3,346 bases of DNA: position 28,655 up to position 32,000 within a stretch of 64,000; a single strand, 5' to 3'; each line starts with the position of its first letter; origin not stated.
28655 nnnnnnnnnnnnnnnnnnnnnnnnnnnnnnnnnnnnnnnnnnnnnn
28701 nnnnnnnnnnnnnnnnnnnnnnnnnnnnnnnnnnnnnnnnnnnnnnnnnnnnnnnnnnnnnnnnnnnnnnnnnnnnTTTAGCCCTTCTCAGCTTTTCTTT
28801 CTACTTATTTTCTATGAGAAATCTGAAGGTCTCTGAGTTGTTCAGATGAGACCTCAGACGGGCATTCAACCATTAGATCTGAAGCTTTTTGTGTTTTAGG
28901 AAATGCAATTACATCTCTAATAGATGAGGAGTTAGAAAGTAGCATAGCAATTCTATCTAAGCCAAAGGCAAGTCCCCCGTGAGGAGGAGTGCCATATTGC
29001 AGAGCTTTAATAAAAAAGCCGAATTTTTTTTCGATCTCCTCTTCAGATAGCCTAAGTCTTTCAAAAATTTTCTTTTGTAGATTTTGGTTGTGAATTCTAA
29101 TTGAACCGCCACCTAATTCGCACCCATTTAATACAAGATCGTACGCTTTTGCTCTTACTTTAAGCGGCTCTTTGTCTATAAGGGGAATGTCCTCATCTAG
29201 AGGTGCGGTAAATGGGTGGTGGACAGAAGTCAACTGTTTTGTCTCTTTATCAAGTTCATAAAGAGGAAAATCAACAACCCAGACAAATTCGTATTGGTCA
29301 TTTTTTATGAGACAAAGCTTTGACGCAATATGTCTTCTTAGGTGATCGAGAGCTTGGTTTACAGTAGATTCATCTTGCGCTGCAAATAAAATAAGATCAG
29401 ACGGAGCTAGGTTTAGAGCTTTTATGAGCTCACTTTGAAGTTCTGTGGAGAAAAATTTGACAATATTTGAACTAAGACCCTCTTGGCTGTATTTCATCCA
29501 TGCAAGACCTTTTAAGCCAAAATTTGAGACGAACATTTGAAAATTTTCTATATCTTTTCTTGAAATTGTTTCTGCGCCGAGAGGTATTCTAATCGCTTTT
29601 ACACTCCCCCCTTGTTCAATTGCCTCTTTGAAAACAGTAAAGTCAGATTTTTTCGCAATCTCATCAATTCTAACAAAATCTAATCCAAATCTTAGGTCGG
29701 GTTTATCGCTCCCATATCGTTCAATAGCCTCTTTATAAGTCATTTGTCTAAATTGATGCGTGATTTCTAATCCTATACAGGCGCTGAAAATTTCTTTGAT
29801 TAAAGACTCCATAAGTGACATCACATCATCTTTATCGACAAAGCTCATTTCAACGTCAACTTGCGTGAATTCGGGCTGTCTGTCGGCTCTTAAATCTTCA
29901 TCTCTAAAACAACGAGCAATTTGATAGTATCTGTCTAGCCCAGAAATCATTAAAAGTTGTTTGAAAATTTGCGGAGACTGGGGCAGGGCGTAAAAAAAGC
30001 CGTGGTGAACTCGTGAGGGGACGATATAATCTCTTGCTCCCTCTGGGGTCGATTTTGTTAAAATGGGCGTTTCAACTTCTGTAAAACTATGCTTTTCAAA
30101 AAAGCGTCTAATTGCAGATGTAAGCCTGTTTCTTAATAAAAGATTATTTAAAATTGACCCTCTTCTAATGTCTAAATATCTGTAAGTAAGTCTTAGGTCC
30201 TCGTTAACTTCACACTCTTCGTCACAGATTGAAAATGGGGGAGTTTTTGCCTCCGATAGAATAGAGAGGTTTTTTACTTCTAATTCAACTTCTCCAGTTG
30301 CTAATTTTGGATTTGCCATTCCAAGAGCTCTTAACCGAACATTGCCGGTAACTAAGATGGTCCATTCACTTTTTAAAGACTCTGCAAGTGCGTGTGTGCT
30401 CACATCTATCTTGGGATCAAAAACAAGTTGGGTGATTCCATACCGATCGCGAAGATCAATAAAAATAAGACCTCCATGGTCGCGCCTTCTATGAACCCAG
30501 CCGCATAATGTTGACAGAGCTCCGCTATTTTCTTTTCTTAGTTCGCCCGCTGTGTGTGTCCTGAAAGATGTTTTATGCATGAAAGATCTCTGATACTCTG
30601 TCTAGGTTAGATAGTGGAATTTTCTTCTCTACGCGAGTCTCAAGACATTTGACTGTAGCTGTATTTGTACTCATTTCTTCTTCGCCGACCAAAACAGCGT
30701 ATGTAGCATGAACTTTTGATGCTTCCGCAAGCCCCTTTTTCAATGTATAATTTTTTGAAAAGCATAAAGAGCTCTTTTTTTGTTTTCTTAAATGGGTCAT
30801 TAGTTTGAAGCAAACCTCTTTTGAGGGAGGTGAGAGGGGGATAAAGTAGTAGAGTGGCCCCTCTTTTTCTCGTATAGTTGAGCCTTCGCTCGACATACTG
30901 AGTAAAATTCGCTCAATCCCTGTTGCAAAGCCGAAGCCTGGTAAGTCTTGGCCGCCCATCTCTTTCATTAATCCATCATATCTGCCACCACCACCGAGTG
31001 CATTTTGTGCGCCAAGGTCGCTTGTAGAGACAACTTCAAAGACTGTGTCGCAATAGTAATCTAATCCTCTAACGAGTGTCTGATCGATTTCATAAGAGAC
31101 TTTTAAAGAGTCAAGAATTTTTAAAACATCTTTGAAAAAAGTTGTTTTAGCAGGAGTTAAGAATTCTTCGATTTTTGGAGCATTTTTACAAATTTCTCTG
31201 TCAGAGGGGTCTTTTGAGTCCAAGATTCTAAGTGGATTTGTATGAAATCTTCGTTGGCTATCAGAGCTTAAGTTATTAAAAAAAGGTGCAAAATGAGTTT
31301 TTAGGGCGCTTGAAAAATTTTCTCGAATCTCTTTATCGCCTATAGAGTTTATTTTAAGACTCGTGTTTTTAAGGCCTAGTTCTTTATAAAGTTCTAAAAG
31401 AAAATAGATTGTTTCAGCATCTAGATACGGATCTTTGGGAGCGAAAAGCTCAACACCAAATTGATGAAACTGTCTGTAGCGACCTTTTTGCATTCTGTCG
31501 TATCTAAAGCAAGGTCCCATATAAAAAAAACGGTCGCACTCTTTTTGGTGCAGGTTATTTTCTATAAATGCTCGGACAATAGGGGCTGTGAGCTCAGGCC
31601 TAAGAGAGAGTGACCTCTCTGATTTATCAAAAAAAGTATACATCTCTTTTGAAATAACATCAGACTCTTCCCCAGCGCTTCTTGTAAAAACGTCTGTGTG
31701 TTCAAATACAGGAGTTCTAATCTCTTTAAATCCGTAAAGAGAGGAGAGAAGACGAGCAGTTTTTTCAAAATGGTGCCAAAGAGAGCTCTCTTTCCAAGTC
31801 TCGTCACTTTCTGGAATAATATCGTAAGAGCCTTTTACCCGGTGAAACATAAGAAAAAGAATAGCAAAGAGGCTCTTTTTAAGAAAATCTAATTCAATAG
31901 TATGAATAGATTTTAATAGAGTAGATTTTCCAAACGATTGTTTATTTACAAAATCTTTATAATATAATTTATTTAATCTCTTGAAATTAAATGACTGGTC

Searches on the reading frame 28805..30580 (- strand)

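Call 79: search_protein_families(library=pfam, proteins=[window:28805-30580:-], max_evalue=0.00001)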
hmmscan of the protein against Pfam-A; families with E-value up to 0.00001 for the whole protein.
window:28805-30580:- (591 aa): 4 families
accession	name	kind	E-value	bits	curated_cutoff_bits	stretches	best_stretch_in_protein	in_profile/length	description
PF00152.25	tRNA-synt_2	-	3.1e-125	417.8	25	1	126-564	1-308/308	tRNA synthetases class II (D, K and N)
PF02938.19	GAD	-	1.5e-26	92.9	23.4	1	317-411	1-95/95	GAD domain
PF01336.31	tRNA_anti-codon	-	6e-16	58.6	27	1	24-108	2-75/75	OB-fold nucleic acid binding domain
PF01409.25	tRNA-synt_2d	-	1.5e-06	28.3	19.8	0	217-281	104-166/246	tRNA synthetases class II core domain (F)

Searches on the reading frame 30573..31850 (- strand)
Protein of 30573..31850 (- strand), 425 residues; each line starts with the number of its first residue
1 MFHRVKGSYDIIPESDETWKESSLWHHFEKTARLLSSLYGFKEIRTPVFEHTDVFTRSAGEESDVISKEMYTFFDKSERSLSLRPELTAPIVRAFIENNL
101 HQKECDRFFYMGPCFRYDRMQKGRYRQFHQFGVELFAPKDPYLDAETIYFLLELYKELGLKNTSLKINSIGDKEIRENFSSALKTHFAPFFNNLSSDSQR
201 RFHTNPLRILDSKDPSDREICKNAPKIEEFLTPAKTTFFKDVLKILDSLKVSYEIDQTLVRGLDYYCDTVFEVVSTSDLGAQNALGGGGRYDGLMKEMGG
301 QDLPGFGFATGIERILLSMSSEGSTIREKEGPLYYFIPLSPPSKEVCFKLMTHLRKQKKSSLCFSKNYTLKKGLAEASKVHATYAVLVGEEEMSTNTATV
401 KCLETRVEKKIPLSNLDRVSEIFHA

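Call 80: search_protein_families(library=pfam, proteins=[window:30573-31850:-], max_evalue=0.00001)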
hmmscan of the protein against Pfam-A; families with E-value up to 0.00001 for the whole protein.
window:30573-31850:- (425 aa): 3 families
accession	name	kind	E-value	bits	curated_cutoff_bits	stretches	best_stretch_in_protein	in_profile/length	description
PF13393.11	tRNA-synt_His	-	7.7e-40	137.5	25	1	22-315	10-308/308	Histidyl-tRNA synthetase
PF00587.30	tRNA-synt_2b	-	1.4e-11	45.2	29.3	1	71-277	1-124/179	tRNA synthetase class II core domain (G, H, P, S and T)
PF03129.25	HGTP_anticodon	-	6.3e-08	33.1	21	1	337-416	5-87/94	Anticodon binding domain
